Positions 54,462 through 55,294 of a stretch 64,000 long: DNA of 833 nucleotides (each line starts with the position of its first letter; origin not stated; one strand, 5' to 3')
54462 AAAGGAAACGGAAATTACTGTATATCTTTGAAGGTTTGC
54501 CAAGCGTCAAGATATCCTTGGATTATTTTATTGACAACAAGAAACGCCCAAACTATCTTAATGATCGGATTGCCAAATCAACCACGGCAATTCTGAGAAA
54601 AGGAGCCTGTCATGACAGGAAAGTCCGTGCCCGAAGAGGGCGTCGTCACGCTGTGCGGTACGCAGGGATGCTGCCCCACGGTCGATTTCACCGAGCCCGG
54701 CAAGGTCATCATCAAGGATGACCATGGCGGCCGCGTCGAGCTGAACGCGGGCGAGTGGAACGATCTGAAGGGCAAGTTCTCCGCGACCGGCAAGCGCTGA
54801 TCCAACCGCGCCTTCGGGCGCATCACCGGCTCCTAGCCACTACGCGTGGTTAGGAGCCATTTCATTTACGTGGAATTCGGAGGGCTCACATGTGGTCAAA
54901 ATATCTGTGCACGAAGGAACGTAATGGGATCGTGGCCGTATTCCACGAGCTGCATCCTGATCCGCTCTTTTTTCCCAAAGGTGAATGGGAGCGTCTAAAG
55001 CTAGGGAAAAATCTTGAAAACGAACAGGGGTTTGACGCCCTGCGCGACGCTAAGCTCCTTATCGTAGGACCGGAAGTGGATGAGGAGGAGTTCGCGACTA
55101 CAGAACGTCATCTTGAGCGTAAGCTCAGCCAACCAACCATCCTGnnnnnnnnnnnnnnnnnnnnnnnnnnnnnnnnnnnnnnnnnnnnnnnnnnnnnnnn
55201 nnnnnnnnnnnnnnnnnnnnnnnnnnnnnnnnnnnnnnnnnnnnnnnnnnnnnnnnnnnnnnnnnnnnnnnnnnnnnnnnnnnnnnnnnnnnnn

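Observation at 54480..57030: GC-rich RiPP-like unit next to tRNA-Lys: 62-aa Cys peptide, rSAM/SPASM enzyme, 5'-deoxyadenosine/MTA phosphorylase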

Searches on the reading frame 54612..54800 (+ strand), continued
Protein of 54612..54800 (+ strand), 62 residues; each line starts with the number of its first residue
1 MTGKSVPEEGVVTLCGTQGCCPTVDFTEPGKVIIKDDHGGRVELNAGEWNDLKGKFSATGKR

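Call 57: find_encoding_contigs(protein=P0377, flank=5000, max_places=2)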
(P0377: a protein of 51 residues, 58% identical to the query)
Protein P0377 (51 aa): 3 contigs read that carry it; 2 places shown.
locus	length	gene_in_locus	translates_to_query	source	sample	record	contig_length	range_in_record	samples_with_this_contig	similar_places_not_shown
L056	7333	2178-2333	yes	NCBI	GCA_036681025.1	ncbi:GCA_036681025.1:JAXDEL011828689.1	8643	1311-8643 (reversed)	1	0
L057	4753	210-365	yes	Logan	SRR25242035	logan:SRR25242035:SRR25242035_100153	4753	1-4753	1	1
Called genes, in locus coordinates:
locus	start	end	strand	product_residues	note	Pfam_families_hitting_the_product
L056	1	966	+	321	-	?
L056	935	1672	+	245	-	PF00535:Glycos_transf_2, PF10111:Glyco_tranf_2_2, PF13641:Glyco_tranf_2_3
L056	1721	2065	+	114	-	-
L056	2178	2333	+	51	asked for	-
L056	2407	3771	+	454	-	PF13353:Fer4_12 (weak), PF04055:Radical_SAM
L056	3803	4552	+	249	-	PF01048:PNP_UDP_1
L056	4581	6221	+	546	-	PF00005:ABC_tran, PF02463:SMC_N (faint), PF13555:AAA_29 (faint), PF13604:AAA_30 (faint), PF13304:AAA_21 (weak), PF00005:ABC_tran, PF13304:AAA_21 (weak)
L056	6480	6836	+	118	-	-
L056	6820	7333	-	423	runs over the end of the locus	PF02310:B12-binding, PF04055:Radical_SAM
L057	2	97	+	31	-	?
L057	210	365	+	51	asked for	-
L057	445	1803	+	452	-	PF13353:Fer4_12 (weak), PF04055:Radical_SAM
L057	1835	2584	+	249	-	PF01048:PNP_UDP_1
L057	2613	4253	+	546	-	PF00005:ABC_tran, PF02463:SMC_N (faint), PF13555:AAA_29 (faint), PF13604:AAA_30 (faint), PF13304:AAA_21 (weak), PF00005:ABC_tran, PF13304:AAA_21 (weak)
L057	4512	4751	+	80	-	?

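Call 65: search_protein_families(library=pfam, proteins=[P0212, P0363, P0233, P0249, P0196, P0189, P0175], max_evalue=1)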
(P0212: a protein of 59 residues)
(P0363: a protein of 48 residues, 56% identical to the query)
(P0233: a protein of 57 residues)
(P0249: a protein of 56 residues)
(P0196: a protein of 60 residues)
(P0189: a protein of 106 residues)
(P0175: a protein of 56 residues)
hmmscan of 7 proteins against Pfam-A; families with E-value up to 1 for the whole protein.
P0212 (59 aa): 0 families

P0363 (48 aa): 3 families
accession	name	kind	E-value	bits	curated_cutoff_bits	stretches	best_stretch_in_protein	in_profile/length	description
PF14794.11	DUF4479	-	0.09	13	25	1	22-48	35-59/71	Domain of unknown function (DUF4479)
PF18597.7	SH3_19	-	0.14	12.5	25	1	16-42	18-44/52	Myosin X N-terminal SH3 domain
PF12720.12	DUF3807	-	0.16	12.7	25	1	31-44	46-59/180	Protein of unknown function (DUF3807)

P0233 (57 aa): 2 families
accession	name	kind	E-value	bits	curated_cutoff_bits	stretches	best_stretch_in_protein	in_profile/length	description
PF24543.1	Usp-48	-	0.049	14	27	1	24-53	84-109/115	Usp-48 domain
PF18686.6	DUF5636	-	0.085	13.5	25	1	20-54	136-168/193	Family of unknown function (DUF5636)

P0249 (56 aa): 3 families
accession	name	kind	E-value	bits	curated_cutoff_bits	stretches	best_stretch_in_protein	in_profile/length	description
PF24388.1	Permuted_GreAB-C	-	0.024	14.7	27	1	24-43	25-45/54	Permuted GreAB-C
PF04149.17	DUF397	-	0.18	12.4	24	1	30-51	34-55/55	Domain of unknown function (DUF397)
PF24543.1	Usp-48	-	0.22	11.8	27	1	13-52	75-107/115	Usp-48 domain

P0196 (60 aa): 1 family
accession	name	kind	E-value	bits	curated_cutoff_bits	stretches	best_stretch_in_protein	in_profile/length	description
PF04149.17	DUF397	-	0.011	16.3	24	1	33-54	34-55/55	Domain of unknown function (DUF397)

P0189 (106 aa): 0 families

P0175 (56 aa): 0 families

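Call 67: fold_search(model_id=the predicted structure, library=viral)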
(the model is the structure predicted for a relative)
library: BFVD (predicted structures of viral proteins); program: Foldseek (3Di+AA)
matches with E <= 10: 1008; with E <= 0.001: 0
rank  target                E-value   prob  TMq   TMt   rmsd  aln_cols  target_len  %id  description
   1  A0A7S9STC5            9.1e-02  0.91  0.47  0.40   9.4        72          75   21  Uncharacterized protein [Virus NIOZ-UU157]
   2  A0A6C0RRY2            1.5e-01  0.90  0.38  0.18   6.0        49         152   26  (no name in the UniProt tables at hand)
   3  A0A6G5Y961            1.6e-01  0.99  0.54  0.58   3.4        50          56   10  (no name in the UniProt tables at hand)
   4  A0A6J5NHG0            2.0e-01  0.96  0.50  0.39   3.2        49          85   24  Uncharacterized protein [uncultured Caudovirales phage]
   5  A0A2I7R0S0            2.5e-01  0.99  0.53  0.49   2.4        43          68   14  Uncharacterized protein [Vibrio phage 1.097.O._10N.286.49.B3]
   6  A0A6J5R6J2            2.8e-01  0.94  0.49  0.54   3.9        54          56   20  Uncharacterized protein [uncultured Caudovirales phage]
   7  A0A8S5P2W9            2.8e-01  0.92  0.50  0.26  10.7        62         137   14  Uncharacterized protein [Siphoviridae sp. ctXZQ9]
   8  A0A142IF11            3.6e-01  0.97  0.56  0.38   3.0        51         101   12  Uncharacterized protein [Pseudomonas phage vB_PsyM_KIL4]
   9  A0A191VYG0            3.6e-01  0.80  0.45  0.43   6.0        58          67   12  Uncharacterized protein [Roseobacter phage RD-1410W1-01]
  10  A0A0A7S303            3.8e-01  0.92  0.49  0.34   6.0        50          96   18  (no name in the UniProt tables at hand)
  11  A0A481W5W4            3.8e-01  0.80  0.45  0.43   3.7        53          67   21  Uncharacterized protein [Pseudomonas phage Lana]
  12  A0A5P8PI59            4.3e-01  0.41  0.36  0.35   4.9        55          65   13  Uncharacterized protein [Bacillus phage 049ML001]
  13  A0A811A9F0            4.8e-01  0.87  0.54  0.35   6.9        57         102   16  (no name in the UniProt tables at hand)
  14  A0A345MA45            4.8e-01  0.51  0.32  0.35   5.7        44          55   27  Uncharacterized protein [Streptomyces phage Wofford]
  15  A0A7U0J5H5            5.1e-01  0.98  0.65  0.65   1.9        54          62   15  (no name in the UniProt tables at hand)
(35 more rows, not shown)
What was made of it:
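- Tried and rejected: A fold search of the small-protein model against viral structures gave nothing at E <= 0.001 (call 67).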

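Call 77: find_encoding_contigs(protein=P0135, flank=4000, max_places=2)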
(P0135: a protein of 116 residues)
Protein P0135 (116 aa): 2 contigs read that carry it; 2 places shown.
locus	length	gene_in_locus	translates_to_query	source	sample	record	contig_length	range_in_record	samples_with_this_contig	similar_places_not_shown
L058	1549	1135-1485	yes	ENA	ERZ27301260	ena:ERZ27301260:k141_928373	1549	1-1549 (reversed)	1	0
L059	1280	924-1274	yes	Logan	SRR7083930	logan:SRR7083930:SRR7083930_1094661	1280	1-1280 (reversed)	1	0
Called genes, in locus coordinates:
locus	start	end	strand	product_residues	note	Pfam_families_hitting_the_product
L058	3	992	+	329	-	?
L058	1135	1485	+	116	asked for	-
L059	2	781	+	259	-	?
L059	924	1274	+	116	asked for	-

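Call 78: find_encoding_contigs(protein=P0283, flank=4000, max_places=2)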
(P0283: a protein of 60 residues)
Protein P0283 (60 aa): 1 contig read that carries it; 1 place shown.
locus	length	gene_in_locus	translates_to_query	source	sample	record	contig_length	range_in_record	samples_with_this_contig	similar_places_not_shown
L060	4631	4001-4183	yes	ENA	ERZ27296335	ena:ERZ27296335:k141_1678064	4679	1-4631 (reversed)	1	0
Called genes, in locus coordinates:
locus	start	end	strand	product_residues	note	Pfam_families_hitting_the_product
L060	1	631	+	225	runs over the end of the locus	?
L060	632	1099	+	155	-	-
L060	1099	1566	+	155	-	-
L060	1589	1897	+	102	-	-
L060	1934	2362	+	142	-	-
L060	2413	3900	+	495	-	PF07068:Gp23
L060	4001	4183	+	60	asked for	-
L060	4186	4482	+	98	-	-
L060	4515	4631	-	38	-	?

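Call 84: search_protein_families(library=padloc, proteins=[window:54612-54800:+], max_evalue=0.001)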
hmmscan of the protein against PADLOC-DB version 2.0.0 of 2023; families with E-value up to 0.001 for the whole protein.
window:54612-54800:+ (62 aa): 0 families

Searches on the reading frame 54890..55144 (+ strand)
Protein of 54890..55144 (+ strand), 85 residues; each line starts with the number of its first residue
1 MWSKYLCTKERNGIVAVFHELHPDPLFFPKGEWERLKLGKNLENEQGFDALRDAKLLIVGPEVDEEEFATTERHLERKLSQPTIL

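Call 83: search_protein_families(library=pfam, proteins=[window:54890-55144:+], max_evalue=10)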
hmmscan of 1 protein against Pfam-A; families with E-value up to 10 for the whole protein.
window:54890-55144:+ (85 aa): 0 families
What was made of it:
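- On RRE-rSAM-SPASM/Twitch peptide maturases (CteB, SuiB, SkfB class): No Pfam match was found for residues 1-85, even at E 10 (call 83).
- The N-terminal domain has no Pfam PqqD/RRE sequence match (call 83).
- Tried and rejected: A Pfam scan of the enzyme's first 85 residues for PqqD/RRE found nothing (call 83).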
